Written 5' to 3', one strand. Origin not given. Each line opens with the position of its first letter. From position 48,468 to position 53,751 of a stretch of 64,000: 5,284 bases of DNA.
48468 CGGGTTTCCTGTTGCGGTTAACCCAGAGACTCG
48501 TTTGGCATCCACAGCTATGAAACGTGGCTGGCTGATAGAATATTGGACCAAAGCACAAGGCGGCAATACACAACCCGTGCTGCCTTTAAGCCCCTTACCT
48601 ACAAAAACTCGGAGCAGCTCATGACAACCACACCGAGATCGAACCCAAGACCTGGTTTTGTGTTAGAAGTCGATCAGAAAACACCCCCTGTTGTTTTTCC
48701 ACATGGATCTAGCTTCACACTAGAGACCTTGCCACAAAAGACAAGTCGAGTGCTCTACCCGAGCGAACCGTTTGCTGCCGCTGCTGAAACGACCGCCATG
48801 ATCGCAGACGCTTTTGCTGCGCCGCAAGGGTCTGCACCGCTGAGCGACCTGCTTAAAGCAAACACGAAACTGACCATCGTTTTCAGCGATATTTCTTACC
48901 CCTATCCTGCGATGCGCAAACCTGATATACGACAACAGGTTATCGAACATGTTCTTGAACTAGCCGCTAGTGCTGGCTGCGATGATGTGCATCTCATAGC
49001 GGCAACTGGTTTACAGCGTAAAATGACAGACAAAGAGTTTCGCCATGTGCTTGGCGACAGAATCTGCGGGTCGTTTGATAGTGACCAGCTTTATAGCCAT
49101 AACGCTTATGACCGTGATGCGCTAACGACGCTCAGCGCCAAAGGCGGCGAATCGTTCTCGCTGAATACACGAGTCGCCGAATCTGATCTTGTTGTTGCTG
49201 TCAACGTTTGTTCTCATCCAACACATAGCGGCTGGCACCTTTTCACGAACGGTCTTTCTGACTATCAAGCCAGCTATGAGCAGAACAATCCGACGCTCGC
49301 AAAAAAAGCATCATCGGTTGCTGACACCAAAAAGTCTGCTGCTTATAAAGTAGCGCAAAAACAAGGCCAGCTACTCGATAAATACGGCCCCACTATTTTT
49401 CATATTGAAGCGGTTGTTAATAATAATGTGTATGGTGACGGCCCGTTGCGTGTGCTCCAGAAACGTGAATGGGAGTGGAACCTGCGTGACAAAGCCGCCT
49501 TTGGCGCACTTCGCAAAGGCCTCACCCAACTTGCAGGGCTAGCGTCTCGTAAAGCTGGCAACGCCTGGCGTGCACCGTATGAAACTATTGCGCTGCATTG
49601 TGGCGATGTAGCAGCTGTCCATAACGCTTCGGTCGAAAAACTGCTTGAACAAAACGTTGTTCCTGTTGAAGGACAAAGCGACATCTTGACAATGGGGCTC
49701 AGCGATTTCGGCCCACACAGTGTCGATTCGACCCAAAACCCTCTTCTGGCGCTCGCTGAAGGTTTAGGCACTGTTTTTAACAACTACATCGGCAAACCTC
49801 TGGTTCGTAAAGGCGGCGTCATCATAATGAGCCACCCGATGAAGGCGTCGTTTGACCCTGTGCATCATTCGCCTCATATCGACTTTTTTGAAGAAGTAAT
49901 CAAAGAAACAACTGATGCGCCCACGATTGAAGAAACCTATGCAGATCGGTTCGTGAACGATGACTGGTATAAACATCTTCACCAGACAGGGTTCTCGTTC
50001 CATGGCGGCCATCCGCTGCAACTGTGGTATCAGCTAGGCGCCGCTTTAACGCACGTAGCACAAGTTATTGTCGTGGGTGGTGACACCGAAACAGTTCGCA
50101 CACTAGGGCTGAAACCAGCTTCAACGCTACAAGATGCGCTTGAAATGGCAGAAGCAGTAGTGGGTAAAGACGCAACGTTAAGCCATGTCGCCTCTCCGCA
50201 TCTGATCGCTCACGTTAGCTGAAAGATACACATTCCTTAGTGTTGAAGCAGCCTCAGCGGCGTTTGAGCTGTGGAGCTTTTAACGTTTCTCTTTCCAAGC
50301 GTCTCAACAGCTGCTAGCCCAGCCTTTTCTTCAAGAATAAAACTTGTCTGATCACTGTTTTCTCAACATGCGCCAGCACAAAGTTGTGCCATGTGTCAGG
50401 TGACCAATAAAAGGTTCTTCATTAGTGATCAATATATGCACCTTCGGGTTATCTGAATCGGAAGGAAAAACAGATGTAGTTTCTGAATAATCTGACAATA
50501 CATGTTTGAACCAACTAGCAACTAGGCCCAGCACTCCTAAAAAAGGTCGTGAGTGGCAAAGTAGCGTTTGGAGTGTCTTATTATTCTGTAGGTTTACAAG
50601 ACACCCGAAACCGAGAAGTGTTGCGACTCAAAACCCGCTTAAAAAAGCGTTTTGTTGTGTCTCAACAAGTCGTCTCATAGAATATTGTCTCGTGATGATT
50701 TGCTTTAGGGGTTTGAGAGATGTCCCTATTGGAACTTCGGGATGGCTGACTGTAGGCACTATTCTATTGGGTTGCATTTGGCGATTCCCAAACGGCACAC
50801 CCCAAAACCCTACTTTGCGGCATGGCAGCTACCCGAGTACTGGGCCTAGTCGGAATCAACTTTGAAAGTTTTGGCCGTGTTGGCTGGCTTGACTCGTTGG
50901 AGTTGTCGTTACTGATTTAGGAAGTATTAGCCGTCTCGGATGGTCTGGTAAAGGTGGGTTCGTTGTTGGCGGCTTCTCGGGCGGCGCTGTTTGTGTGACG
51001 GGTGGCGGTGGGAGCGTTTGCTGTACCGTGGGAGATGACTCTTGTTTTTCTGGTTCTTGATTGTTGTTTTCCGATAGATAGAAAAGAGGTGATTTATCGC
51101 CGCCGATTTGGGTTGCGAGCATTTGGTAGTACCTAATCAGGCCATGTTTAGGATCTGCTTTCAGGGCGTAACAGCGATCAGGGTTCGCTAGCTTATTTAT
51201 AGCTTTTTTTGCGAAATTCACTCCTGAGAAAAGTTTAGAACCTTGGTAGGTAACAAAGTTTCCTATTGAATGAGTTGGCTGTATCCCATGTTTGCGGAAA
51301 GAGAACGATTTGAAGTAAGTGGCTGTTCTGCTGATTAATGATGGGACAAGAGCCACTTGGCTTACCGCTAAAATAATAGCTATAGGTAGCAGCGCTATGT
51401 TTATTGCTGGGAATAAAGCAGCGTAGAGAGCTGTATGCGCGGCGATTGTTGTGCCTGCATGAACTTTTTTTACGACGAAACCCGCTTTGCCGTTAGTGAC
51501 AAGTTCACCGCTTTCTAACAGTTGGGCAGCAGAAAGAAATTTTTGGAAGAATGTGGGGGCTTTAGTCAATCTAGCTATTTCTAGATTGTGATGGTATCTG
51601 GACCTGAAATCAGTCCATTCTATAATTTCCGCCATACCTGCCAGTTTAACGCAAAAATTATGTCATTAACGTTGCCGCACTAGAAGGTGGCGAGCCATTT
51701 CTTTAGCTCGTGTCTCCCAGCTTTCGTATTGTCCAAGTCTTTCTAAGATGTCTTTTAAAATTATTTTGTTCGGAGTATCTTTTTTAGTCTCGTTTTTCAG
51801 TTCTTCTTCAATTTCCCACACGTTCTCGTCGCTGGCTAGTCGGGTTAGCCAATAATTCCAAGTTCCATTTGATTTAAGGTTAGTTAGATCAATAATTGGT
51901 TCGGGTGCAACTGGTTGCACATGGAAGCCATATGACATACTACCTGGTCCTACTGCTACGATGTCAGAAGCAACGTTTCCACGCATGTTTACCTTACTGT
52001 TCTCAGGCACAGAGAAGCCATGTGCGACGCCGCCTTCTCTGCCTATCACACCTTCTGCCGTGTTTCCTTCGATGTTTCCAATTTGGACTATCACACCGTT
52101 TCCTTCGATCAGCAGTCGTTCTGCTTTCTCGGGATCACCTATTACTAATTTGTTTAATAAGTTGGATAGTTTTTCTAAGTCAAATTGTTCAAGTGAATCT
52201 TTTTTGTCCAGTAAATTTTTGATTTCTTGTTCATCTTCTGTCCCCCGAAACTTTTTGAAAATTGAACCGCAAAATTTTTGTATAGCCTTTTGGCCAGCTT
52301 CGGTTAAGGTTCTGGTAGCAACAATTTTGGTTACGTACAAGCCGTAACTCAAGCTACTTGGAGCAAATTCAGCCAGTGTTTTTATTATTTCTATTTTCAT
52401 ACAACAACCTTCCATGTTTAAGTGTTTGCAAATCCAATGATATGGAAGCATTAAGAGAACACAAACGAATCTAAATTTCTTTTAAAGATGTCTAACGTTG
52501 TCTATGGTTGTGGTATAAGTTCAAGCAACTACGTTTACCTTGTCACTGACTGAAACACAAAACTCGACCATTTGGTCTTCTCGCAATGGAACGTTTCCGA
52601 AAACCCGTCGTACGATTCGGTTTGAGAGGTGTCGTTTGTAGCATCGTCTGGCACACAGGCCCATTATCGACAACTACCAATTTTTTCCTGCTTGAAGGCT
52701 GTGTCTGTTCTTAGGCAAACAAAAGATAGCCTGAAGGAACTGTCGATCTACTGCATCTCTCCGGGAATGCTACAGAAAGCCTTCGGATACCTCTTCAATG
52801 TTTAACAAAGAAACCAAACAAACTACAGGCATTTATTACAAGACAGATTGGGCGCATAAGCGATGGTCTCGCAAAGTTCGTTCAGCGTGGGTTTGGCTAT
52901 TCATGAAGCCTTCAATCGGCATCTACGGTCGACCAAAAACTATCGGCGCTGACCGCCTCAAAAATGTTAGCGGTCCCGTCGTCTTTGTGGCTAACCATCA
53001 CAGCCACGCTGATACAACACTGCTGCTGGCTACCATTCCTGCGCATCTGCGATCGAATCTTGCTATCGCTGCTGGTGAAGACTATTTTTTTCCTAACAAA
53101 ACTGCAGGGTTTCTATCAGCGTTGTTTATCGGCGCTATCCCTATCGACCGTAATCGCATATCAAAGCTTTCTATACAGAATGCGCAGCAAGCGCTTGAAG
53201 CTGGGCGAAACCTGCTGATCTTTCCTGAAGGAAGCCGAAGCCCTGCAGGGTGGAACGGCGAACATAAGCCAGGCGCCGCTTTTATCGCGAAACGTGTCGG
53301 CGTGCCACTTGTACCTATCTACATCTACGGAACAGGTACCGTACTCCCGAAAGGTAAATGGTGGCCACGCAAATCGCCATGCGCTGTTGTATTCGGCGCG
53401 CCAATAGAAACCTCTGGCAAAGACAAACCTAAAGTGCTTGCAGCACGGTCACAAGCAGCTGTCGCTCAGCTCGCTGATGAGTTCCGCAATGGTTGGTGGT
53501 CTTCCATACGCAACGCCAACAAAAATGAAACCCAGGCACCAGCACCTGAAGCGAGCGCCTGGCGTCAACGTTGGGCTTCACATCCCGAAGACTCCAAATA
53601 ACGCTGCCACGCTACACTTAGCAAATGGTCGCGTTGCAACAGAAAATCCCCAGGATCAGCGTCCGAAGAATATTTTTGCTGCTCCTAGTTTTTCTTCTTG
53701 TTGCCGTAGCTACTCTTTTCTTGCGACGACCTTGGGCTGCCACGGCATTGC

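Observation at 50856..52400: Two co-directional unknown genes forming the inserted block: candidate novel two-component module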

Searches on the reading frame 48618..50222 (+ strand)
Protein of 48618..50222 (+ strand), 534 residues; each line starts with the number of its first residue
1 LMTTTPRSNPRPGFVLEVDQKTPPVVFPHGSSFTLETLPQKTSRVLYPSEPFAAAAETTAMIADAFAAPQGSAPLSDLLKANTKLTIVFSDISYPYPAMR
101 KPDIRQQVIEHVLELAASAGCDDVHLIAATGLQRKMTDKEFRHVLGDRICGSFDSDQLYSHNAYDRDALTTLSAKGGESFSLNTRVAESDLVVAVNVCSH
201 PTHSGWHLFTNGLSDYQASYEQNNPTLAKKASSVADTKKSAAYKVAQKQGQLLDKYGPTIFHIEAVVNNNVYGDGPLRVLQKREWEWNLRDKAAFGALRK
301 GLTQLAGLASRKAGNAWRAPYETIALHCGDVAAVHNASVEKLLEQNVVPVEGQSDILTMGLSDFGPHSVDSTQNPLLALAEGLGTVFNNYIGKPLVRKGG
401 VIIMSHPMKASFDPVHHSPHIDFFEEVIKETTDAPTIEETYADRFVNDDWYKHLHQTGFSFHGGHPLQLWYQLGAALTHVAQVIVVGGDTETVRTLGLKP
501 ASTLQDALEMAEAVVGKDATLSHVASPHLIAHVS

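Call 19: search_protein_families(library=pfam, proteins=[window:48618-50222:+], max_evalue=0.001)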
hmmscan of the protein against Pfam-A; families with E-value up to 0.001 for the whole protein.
window:48618-50222:+ (534 aa): 2 families
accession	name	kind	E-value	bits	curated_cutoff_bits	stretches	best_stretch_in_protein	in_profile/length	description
PF09861.14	Lar_N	-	3e-22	79.3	23.3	1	34-200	7-166/204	Lactate racemase N-terminal domain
PF21113.2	LarA_C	-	0.00069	20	25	0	471-522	89-142/152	Lactate racemase C-terminal domain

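Call 47: find_related_loci(query=window:48618-50222:+, collection=genome_contigs, flank=4000)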
Query window:48618-50222:+ (534 aa) in genome_contigs; peptide patterns used: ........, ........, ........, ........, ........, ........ (x = any residue, [..] = any of these).
195 stretches matched a pattern; 138 encode a relative of the query (tblastn E <= 1e-3); the best 80 are kept; 80 distinct loci.
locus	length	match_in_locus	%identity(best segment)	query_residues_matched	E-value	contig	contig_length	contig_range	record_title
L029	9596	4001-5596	48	1-530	4e-173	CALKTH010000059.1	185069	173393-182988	MAG: uncultured Acidimicrobiales bacterium isolate R3_Bin_MAXBIN__023_1 genome assembly, contig: c_000002545749, whole g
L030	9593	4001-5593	48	3-530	3e-170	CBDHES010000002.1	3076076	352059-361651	MAG: Acidimicrobiales bacterium isolate ded2b68e-7136-4fe8-9fc6-91e6ec3c69ec genome assembly, contig: contig_2, whole ge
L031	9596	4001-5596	47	2-530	1e-169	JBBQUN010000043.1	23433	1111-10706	MAG: Acidimicrobiales bacterium isolate Co_metawrap_1930 Cmw_1930_k141_7636208_length_23433_cov_22.0000, whole genome sh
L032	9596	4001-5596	49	3-530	4e-169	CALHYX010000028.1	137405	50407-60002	MAG: uncultured Acidimicrobiales bacterium isolate R2_Bin_MAXBIN__055_1 genome assembly, contig: c_000001971445, whole g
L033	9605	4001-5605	47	4-534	1e-167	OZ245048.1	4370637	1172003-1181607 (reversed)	MAG: Acidimicrobiales bacterium isolate fd8095d6-3f49-4c9a-911c-9a204c92b890 genome assembly, chromosome: 1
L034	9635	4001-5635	47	1-530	1e-166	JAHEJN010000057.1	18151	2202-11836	MAG: Acidimicrobiales bacterium isolate Ww551 NODE_7442_length_18151_cov_19.867776, whole genome shotgun sequence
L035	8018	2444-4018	49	10-530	2e-166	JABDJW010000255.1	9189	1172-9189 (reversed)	MAG: Acidimicrobiales bacterium isolate SS_bin_33 k127_4050670, whole genome shotgun sequence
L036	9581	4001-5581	48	7-530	4e-166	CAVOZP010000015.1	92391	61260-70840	MAG: uncultured Acidimicrobiales bacterium isolate MFD09779.bin.3.236 genome assembly, contig: contig_94259, whole genom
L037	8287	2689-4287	46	2-530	7e-166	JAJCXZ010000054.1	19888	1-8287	MAG: Acidimicrobiales bacterium isolate OFTM337 OFTM337_53, whole genome shotgun sequence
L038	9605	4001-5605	47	4-534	8e-166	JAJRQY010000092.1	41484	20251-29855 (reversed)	MAG: Actinomycetes bacterium isolate Dive100_bin2.26 k141_658148, whole genome shotgun sequence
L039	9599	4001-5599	48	1-530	2e-165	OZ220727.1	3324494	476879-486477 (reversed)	MAG: Acidimicrobiales bacterium isolate 4f57d8d1-ca55-459d-b062-bfd716ad4e26 genome assembly, chromosome: 1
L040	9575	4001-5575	49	9-530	3e-165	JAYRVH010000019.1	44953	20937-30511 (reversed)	MAG: Acidimicrobiales bacterium isolate NJ_NJASGE3bin.16 k141_300200, whole genome shotgun sequence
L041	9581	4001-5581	48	7-530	5e-165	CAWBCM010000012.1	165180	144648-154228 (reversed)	MAG: uncultured Acidimicrobiales bacterium isolate MFD02832.bin.2.31 genome assembly, contig: contig_41310, whole genome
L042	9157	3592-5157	48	10-527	1e-164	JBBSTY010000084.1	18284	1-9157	MAG: Acidimicrobiales bacterium isolate SVL2_sbin.32 SVL2_sbin.32_k141_669853_L_18284_cov_13.0000, whole genome shotgun 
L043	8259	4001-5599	47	2-530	1e-164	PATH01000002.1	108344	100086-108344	MAG: Acidimicrobiaceae bacterium isolate SAT161 76107, whole genome shotgun sequence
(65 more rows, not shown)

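Call 75: search_protein_families(library=padloc, proteins=[window:48618-50222:+], max_evalue=0.001)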
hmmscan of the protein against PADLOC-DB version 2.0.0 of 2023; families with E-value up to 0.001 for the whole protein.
window:48618-50222:+ (534 aa): 0 families

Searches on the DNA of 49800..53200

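Call 29: search_rna_families(source=window, start=49800, end=53200, threshold=evalue, max_evalue=1, show_alignments=2)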
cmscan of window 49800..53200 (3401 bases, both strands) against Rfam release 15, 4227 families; matches with E-value up to 1: 1.
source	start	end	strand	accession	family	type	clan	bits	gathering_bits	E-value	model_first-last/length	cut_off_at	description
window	51241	51335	+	RF02302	TtnuCD26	Gene; snRNA; snoRNA; CD-box;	-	27.2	90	0.69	1-108/108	no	Tetrahymena snoRNA TtnuCD26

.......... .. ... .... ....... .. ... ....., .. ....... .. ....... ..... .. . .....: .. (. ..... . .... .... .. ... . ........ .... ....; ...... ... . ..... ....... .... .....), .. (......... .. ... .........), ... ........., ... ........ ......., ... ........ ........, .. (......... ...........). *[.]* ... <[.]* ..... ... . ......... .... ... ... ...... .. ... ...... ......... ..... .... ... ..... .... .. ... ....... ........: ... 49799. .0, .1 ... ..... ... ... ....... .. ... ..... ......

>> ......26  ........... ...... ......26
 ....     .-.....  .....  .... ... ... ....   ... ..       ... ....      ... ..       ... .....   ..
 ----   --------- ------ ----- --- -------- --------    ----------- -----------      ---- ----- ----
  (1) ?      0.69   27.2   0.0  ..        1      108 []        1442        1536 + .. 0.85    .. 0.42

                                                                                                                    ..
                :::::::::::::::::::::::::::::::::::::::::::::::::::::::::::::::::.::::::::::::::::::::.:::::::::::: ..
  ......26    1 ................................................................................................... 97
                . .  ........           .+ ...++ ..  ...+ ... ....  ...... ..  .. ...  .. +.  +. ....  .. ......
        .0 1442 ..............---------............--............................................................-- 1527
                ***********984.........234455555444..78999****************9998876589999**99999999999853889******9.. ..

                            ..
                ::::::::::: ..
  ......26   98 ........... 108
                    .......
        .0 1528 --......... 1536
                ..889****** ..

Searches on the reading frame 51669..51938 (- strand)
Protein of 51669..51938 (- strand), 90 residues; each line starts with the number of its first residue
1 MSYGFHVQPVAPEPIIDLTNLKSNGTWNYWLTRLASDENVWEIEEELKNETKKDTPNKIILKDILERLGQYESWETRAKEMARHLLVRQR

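Call 85: search_protein_families(library=pfam, proteins=[window:51669-51938:-], max_evalue=10)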
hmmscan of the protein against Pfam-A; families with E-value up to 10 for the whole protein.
seq(90 aa): 1 family
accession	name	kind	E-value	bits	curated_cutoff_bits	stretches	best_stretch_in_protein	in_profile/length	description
PF22491.1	DUF6988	-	0.0019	18.5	27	1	29-75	38-82/167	Family of unknown function (DUF6988)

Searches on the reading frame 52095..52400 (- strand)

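Call 85: search_protein_families(library=pfam, proteins=[window:52095-52400:-], max_evalue=10)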
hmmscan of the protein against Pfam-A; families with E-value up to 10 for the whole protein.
seq(102 aa): 3 families
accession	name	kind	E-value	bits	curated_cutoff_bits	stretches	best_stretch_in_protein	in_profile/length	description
PF05714.16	PFam54_60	-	0.0003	20.9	27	1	24-85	63-120/185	Borrelia Bbcrasp-1 domain containing protein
PF14760.11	Rnk_N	-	0.028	15.3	23.7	1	72-99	7-34/41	Rnk N-terminus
PF13880.12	Acetyltransf_13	-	0.22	11.8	22.8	1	5-46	21-63/69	ESCO1/2 acetyl-transferase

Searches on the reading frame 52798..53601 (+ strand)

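Call 19: search_protein_families(library=pfam, proteins=[window:52798-53601:+], max_evalue=0.001)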
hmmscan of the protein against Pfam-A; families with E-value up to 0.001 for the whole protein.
window:52798-53601:+ (267 aa): 1 family
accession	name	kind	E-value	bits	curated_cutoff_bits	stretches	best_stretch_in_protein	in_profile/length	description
PF01553.26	Acyltransferase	-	1.2e-21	77.3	23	1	54-176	10-131/132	Acyltransferase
